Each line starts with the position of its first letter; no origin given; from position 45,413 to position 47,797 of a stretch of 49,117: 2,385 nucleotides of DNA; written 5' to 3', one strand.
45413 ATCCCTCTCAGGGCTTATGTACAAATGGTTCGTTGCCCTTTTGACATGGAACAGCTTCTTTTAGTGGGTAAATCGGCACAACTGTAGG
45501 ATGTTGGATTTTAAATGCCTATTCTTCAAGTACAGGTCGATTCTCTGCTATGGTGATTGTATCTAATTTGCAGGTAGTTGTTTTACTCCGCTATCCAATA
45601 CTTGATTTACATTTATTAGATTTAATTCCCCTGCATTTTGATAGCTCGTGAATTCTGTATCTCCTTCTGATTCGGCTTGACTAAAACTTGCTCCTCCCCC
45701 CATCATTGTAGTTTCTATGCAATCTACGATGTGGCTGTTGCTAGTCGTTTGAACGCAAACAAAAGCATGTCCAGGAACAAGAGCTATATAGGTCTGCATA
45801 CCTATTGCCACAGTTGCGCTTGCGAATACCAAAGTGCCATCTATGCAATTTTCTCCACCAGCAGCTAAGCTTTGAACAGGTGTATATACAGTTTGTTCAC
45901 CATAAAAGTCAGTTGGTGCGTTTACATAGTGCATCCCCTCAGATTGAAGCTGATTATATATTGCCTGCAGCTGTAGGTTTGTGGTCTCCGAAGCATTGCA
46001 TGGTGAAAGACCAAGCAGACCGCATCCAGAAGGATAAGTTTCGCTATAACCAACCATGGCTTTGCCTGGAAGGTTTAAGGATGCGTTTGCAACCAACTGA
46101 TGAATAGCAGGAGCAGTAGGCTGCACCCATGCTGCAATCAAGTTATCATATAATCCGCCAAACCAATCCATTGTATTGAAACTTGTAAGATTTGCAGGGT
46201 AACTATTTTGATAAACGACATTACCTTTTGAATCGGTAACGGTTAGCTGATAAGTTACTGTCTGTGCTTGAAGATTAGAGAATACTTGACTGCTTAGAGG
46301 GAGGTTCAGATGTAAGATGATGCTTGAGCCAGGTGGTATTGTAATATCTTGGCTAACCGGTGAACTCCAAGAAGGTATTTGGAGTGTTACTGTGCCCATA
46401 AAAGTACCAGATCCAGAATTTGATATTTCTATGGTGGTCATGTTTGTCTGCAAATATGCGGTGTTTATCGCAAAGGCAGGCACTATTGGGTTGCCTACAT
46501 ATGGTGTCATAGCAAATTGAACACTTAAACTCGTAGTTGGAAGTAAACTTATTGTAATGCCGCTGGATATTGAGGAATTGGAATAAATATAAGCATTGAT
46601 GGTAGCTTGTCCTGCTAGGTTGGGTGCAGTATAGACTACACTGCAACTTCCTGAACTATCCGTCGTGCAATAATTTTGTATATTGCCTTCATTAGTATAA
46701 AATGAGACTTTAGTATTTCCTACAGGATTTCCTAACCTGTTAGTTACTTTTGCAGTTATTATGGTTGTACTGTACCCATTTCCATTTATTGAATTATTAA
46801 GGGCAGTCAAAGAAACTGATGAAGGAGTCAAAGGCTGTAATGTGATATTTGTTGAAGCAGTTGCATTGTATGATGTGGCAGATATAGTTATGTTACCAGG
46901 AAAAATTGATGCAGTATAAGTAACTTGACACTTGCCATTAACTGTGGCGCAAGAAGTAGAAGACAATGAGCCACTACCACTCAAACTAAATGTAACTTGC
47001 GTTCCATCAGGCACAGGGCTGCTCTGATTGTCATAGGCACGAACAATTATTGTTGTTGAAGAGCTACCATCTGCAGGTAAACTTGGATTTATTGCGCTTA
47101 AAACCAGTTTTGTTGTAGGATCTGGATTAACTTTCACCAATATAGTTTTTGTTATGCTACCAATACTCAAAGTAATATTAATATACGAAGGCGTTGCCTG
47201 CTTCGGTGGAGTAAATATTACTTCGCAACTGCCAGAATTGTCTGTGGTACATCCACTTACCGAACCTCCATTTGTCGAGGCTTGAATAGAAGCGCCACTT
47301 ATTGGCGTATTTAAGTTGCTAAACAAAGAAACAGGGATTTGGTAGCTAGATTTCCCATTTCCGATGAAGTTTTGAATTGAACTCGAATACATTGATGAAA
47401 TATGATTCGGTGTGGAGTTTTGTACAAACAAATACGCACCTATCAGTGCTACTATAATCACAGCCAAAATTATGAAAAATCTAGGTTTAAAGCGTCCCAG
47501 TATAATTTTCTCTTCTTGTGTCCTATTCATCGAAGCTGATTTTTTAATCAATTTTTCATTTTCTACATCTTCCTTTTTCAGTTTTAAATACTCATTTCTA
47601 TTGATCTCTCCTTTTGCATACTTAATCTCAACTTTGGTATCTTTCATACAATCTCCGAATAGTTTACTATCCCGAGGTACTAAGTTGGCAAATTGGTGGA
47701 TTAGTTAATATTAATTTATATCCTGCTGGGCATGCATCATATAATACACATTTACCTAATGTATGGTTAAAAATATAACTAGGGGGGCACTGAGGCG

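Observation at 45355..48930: Three-gene operon of membrane proteins that each carry a cytoplasmic SHOCT module fused to a different extracellular domain, in an AT-rich segment abutting tRNA-Thr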

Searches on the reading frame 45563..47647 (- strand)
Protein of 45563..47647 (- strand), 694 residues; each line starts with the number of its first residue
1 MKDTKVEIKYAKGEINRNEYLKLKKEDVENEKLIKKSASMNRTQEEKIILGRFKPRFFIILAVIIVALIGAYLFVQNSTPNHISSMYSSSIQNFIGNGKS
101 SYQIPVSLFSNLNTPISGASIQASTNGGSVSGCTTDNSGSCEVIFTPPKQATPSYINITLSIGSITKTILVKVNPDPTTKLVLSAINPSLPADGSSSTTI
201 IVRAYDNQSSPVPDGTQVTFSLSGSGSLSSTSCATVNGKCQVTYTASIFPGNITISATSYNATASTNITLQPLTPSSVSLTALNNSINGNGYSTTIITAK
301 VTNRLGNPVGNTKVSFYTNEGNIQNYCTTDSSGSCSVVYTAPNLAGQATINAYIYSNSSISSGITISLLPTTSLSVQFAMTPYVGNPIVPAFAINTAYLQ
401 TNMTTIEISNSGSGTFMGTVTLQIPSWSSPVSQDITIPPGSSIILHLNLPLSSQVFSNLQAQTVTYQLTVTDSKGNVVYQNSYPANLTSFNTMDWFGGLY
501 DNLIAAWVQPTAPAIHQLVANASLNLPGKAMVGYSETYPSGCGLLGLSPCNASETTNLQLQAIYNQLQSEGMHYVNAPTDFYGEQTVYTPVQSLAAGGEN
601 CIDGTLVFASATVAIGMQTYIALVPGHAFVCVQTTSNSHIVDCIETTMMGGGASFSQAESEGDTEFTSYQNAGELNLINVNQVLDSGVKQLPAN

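Call 4: search_protein_families(library=pfam, proteins=[window:45563-47647:-], max_evalue=1)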
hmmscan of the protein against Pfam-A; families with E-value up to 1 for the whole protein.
window:45563-47647:- (694 aa): 8 families
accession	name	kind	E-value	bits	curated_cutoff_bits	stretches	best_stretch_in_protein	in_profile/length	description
PF02369.22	Big_1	-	2.3e-26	92.2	34.9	3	278-362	2-88/93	Bacterial Ig-like domain (group 1)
PF09134.16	Invasin_D3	-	2.7e-22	79.6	33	3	275-356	2-84/98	Invasin, domain 3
PF18565.7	Glyco_hydro2_C5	-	1.2e-08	35.1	32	1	181-262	1-97/103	Glycoside hydrolase family 2 C-terminal domain 5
PF17789.7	MG4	-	7.3e-05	23.4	24.7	1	297-353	18-74/95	Macroglobulin domain MG4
PF13620.12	CarboxypepD_reg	-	9.2e-05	23.2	32.3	2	297-352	2-54/82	Carboxypeptidase regulatory-like domain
PF13860.13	FlgD_ig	-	0.079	13.4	27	1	458-497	17-56/79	FlgD Ig-like domain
PF22352.2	K319L-like_PKD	-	0.11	12.9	27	1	455-476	53-74/84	K319L-like, PKD domain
PF23886.1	DUF7239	-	0.19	12.4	24.6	0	196-232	42-78/112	Family of unknown function (DUF7239)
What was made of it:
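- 45563..47647 (-): gC, 694 aa. It is a type-II membrane protein. Domain order: degenerate SHOCT tail, TM segment, three Big_1 Ig-like domains, a β-sandwich, then a transglutaminase-like Cys-His-Glu domain. Big_1 E 2e-26, 3 stretches (call 4).
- On Intimin/invasin adhesins: Invasin_D3 E 2.7e-22 (call 4).
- Closest known: Intimin/invasin-type Big_1 adhesins of Gram-negative bacteria. Same: Tandem Big_1/Invasin_D3 Ig-like domains form an extracellular stalk that presents a functional tip domain (call 4).
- Checked: Big_1 is confirmed (E 2e-26, 3 copies; call 4).
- Big_1 x3 (call 4).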

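Call 5: search_protein_families(library=ncbifam, proteins=[window:45563-47647:-], max_evalue=1)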
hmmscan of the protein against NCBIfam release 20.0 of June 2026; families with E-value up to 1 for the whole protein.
window:45563-47647:- (694 aa): 3 families
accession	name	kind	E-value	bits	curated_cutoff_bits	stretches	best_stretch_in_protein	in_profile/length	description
NF058533.1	antiphage_ProA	equivalog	1.2e-21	76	1500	1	404-637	13-240/1903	anti-phage protein ProA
NF041462.1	GalA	equivalog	0.0068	14.6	900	1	177-228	656-708/763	beta-galactosidase GalA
NF041463.1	GalB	equivalog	0.17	9.6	900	0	177-232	768-824/869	beta-galactosidase GalB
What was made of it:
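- On Anti-phage protein ProA (NCBIfam NF058533): 76 bits, covering only profile positions 13-240 of 1903 (call 5).
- gC residues 404-637 match the N-terminal 13-240 of NF058533 ProA, E 1.2e-21 (call 5). The score is 76 bits against a cut-off of 1500, so only one domain is shared (call 5).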

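Call 8: search_protein_families(library=padloc, proteins=[window:45563-47647:-], max_evalue=1)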
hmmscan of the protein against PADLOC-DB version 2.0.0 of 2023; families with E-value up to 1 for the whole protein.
window:45563-47647:- (694 aa): 0 families

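Call 9: search_solved_structures(query=window:45563-47647:-, max_evalue=1, show_alignments=2)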
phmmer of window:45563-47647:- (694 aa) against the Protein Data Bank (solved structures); distinct sequences matched with E-value up to 1: 1.
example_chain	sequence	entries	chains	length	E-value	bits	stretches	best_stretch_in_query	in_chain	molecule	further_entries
6hjh_A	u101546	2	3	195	1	11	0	333-382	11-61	Mutual gliding-motility protein MglA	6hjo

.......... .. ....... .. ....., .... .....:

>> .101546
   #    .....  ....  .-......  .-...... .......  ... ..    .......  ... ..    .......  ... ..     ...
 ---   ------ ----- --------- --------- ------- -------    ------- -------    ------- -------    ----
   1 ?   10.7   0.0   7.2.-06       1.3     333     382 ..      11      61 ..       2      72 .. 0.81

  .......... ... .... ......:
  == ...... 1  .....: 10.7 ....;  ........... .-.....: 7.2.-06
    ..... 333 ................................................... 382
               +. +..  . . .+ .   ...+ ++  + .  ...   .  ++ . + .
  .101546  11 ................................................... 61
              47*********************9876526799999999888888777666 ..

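Call 12: find_homologous_proteins(query=window:45563-47647:-)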
Query window:45563-47647:- (694 aa): 30 proteins with E <= 0.001 among 8000 candidates.
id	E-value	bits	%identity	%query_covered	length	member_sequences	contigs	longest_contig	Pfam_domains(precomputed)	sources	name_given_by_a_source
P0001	0.0e+0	1506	100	100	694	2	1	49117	PF17789.8,PF02369.23,PF13620.13,PF18565.8,PF09134.17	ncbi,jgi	-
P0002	0.0e+0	1298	86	100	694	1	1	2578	PF02369.23,PF18565.8,PF09134.17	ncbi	-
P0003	8.0e-271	918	62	99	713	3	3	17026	PF17789.8,PF02369.23,PF18565.8,PF09134.17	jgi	-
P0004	1.4e-246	838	61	99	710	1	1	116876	PF02369.23,PF09134.17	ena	-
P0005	3.1e-229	781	54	100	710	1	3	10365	PF02369.23,PF09134.17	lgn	-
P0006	4.7e-215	734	58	89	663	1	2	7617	PF02369.23,PF18565.8,PF09134.17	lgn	-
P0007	2.1e-200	686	56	86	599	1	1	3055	PF17789.8,PF02369.23,PF13620.13,PF09134.17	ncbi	-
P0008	4.7e-199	681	52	98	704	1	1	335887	PF13240.12,PF02369.23,PF24463.2,PF18565.8,PF09134.17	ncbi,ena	-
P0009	4.2e-193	662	48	99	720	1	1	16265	PF02369.23,PF13620.13,PF18565.8,PF09134.17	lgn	-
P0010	4.3e-187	642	48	99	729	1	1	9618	PF02369.23,PF18565.8,PF09134.17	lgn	-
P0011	2.2e-184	633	55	84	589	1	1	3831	PF02369.23,PF09134.17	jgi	jgi:hypothetical protein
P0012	2.8e-36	143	32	28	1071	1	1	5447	PF02369.23,PF18565.8,PF09134.17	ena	-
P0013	3.1e-26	110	28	45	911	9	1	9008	PF02369.23,PF18565.8,PF09134.17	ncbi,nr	ncbi:MAG: Ig-like domain-containing protein [candidate division KSB1 bacterium]|nr:Ig-like domain-co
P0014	2.4e-24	104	28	46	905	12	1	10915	PF02369.23,PF11974.15,PF18565.8,PF09134.17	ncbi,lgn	-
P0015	6.4e-23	99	29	42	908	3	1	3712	PF02369.23,PF18565.8,PF13115.12,PF09134.17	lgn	-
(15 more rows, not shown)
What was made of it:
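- On tRNA-integrated genomic island: However, the contig ends 187 nt beyond gA and the window is the whole contig (call 12).
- Closest known: Intimin/invasin-type Big_1 adhesins of Gram-negative bacteria. Different: Homology is limited to the Ig domains: 24-37% identity over 20-56% of the query for bacterial hits (call 12).
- Checked: The window is the entire contig (call 12), so the far boundary cannot be seen.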

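Call 13: find_encoding_contigs(protein=P0004, flank=10000, max_places=3)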
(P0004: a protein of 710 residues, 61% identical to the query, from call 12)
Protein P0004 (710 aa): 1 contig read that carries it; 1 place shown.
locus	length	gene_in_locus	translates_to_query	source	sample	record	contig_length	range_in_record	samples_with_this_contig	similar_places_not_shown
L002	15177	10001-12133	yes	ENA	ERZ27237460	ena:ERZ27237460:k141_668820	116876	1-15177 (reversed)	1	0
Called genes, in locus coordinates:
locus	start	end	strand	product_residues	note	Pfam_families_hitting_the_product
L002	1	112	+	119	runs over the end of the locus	-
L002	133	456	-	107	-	PF00581:Rhodanese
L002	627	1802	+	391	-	PF07690:MFS_1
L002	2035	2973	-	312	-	-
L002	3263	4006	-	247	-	-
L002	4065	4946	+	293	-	-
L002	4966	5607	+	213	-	-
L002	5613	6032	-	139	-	-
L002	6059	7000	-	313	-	PF12725:DUF3810 (weak)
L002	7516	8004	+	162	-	-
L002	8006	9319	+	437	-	PF09851:SHOCT (weak), PF01344:Kelch_1 (faint), PF13415:Beta-prop_FBX42, PF24681:Kelch_KLHDC2_KLHL20_DRC7, PF24996:NANM (faint), PF24681:Kelch_KLHDC2_KLHL20_DRC7 (weak)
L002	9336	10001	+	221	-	-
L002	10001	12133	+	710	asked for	PF02369:Big_1, PF09134:Invasin_D3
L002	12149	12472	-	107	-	-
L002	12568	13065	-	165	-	-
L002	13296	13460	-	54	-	-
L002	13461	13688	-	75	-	-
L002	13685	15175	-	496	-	?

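Call 14: find_encoding_contigs(protein=P0008, flank=10000, max_places=3)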
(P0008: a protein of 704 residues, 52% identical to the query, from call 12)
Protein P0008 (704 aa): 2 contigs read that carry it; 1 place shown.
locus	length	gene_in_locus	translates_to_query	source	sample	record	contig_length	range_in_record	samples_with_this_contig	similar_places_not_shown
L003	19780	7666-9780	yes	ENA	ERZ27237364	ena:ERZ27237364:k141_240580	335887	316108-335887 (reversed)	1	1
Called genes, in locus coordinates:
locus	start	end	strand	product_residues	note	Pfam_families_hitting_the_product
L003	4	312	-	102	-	-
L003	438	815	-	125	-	-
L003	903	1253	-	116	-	-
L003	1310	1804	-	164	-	-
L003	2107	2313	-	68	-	-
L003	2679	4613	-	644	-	PF01935:DUF87, PF13401:AAA_22 (faint)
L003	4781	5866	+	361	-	PF01936:NYN (weak)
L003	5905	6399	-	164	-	-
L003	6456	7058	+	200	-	PF12773:DZR (weak), PF13240:Zn_Ribbon_1, PF13248:Zn_ribbon_3 (weak)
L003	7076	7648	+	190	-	PF12773:DZR (weak), PF13240:Zn_Ribbon_1, PF13248:Zn_ribbon_3 (faint)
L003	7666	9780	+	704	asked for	PF13240:Zn_Ribbon_1 (faint), PF24463:DUF7577, PF02369:Big_1, PF09134:Invasin_D3, PF18565:Glyco_hydro2_C5 (faint), PF02369:Big_1, PF09134:Invasin_D3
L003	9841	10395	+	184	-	PF09851:SHOCT (weak)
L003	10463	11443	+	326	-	-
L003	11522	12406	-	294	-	-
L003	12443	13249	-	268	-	-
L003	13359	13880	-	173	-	-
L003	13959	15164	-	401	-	PF11611:DUF4352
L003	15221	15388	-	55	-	-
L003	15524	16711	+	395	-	PF01609:DDE_Tnp_1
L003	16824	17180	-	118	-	-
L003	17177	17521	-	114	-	-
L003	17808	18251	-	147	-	-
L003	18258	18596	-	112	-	-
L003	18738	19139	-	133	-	PF01850:PIN (faint), PF13470:PIN_3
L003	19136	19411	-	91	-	-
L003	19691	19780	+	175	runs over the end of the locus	-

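Call 15: find_encoding_contigs(protein=P0003, flank=10000, max_places=3)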
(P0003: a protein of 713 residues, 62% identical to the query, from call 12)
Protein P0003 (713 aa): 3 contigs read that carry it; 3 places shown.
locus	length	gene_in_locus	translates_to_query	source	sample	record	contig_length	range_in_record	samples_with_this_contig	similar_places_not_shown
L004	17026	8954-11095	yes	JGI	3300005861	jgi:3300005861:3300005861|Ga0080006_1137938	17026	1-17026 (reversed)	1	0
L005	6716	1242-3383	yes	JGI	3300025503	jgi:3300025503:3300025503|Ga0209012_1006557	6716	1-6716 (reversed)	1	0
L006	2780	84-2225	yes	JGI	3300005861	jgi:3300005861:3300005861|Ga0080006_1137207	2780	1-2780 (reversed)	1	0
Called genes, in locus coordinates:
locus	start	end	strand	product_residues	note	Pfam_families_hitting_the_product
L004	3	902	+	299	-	?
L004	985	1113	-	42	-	-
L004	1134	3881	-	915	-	-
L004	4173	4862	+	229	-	-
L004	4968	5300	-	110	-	-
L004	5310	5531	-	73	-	-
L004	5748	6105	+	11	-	-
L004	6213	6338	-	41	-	-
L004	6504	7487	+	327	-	-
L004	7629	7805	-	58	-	-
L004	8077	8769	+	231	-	-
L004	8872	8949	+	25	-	-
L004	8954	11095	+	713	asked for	PF17789:MG4 (faint), PF02369:Big_1, PF09134:Invasin_D3 (weak), PF18565:Glyco_hydro2_C5 (faint), PF02369:Big_1, PF09134:Invasin_D3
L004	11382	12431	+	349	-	-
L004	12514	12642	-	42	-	-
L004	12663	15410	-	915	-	-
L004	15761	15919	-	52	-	-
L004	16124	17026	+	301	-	?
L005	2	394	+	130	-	?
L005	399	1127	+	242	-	-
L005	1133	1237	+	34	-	PF09851:SHOCT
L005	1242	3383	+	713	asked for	PF17789:MG4 (faint), PF02369:Big_1, PF09134:Invasin_D3 (weak), PF18565:Glyco_hydro2_C5 (faint), PF02369:Big_1, PF09134:Invasin_D3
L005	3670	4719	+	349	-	-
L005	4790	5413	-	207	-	-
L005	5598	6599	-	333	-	PF22700:MVD-like_N (weak), PF00288:GHMP_kinases_N, PF08544:GHMP_kinases_C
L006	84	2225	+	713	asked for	PF17789:MG4 (faint), PF02369:Big_1, PF09134:Invasin_D3 (weak), PF18565:Glyco_hydro2_C5 (faint), PF02369:Big_1, PF09134:Invasin_D3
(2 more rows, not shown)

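Call 21: find_related_loci(query=A1, collection=genome_contigs, flank=8000)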
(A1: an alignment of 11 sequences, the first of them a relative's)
Query A1 (694 aa) in genome_contigs; peptide patterns used: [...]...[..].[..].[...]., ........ (x = any residue, [..] = any of these).
33 stretches matched a pattern; 3 encode a relative of the query (tblastn E <= 1e-3); 3 distinct loci.
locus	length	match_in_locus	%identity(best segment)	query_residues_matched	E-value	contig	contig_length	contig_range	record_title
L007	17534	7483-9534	52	17-693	0e+0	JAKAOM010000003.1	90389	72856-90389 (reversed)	MAG: Candidatus Micrarchaeota archaeon isolate YF1.bin18 NODE_195_length_90389_cov_2.168266, whole genome shotgun sequen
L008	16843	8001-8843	29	399-676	5e-29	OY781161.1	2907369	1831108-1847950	MAG: uncultured Methanoregula sp. isolate bdb6c56a-0f97-41a9-9319-40fe56c94967 genome assembly, chromosome: 1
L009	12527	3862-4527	33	459-676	3e-28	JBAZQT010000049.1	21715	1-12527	MAG: Methanoregula sp. isolate SO_2017_SWC_6 scaffold_2033_c1_LP-4_2017, whole genome shotgun sequence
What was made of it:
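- A gC orthologue lies in the Micrarchaeota MAG YF1.bin18 (call 21).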

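Call 30: find_encoding_contigs(protein=P0009, flank=8000, max_places=2)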
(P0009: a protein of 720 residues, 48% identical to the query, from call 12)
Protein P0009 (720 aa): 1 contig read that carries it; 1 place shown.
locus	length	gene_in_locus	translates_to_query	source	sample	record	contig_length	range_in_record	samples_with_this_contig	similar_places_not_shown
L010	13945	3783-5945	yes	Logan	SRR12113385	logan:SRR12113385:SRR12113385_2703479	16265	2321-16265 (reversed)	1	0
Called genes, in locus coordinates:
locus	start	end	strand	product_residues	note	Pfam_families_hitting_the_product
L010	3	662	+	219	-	?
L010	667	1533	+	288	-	PF00763:THF_DHG_CYH, PF02882:THF_DHG_CYH_C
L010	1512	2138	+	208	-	PF00551:Formyl_trans_N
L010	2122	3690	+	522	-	PF02142:MGS, PF01808:AICARFT_IMPCHas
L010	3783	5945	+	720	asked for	PF13620:CarboxypepD_reg (faint), PF09134:Invasin_D3 (weak), PF18565:Glyco_hydro2_C5 (faint), PF02369:Big_1, PF09134:Invasin_D3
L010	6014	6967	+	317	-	PF13175:AAA_15 (faint), PF00005:ABC_tran, PF13304:AAA_21 (weak)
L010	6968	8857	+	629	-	PF12698:ABC2_membrane_3, PF06009: (faint), PF12679:ABC2_membrane_2, PF01061:ABC2_membrane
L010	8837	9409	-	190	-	-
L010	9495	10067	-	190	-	PF01812:5-FTHF_cyc-lig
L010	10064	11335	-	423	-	PF02844:GARS_N, PF01071:GARS_A, PF02843:GARS_C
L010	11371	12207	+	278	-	-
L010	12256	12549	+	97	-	-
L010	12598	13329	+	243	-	-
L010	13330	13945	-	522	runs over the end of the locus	PF13230:GATase_4 (faint), PF13522:GATase_6, PF13537:GATase_7, PF00156:Pribosyltran (weak)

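Call 31: find_encoding_contigs(protein=P0005, flank=8000, max_places=2)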
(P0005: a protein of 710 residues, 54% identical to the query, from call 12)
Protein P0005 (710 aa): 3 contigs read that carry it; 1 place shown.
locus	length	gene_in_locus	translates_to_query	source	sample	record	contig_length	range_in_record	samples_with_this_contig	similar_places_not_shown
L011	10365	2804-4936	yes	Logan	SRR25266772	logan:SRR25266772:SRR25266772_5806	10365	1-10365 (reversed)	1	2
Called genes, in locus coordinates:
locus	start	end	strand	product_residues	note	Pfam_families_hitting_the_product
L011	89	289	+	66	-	-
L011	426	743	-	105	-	-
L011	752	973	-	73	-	-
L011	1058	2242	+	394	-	PF09851:SHOCT (weak)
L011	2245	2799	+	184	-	PF09851:SHOCT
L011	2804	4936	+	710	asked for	PF09134:Invasin_D3, PF02369:Big_1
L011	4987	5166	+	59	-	-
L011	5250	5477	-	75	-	-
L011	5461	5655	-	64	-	-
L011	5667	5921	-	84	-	-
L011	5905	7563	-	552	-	PF27228:MTBMA_p00010_2nd (weak)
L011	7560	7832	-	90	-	-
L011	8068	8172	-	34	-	-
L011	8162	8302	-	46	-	-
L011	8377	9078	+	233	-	-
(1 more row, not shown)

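Call 32: find_encoding_contigs(protein=P0010, flank=8000, max_places=2)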
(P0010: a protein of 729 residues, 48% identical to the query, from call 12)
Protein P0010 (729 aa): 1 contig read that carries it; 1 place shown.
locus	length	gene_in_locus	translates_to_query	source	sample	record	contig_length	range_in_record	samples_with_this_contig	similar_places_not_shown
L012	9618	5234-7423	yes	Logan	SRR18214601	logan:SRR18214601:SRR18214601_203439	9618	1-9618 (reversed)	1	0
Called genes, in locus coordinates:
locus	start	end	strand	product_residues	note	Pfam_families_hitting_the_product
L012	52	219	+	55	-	-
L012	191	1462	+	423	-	PF04011:LemA (weak)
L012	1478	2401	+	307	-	-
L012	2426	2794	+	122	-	-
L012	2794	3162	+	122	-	PF09851:SHOCT (weak)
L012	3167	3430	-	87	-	PF01638:HxlR (weak)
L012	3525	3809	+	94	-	-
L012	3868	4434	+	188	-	PF09851:SHOCT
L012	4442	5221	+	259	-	PF09851:SHOCT (weak)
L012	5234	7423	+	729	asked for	PF02369:Big_1, PF18565:Glyco_hydro2_C5 (faint), PF02369:Big_1, PF09134:Invasin_D3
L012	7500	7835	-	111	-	-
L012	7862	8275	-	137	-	-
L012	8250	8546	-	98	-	PF00239:Resolvase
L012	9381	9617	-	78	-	?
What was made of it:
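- Transposase, resolvase and PIN genes lie near other copies (calls 14, 32). The cluster sits in variable regions near PIN, transposase and resolvase genes (calls 14, 32).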
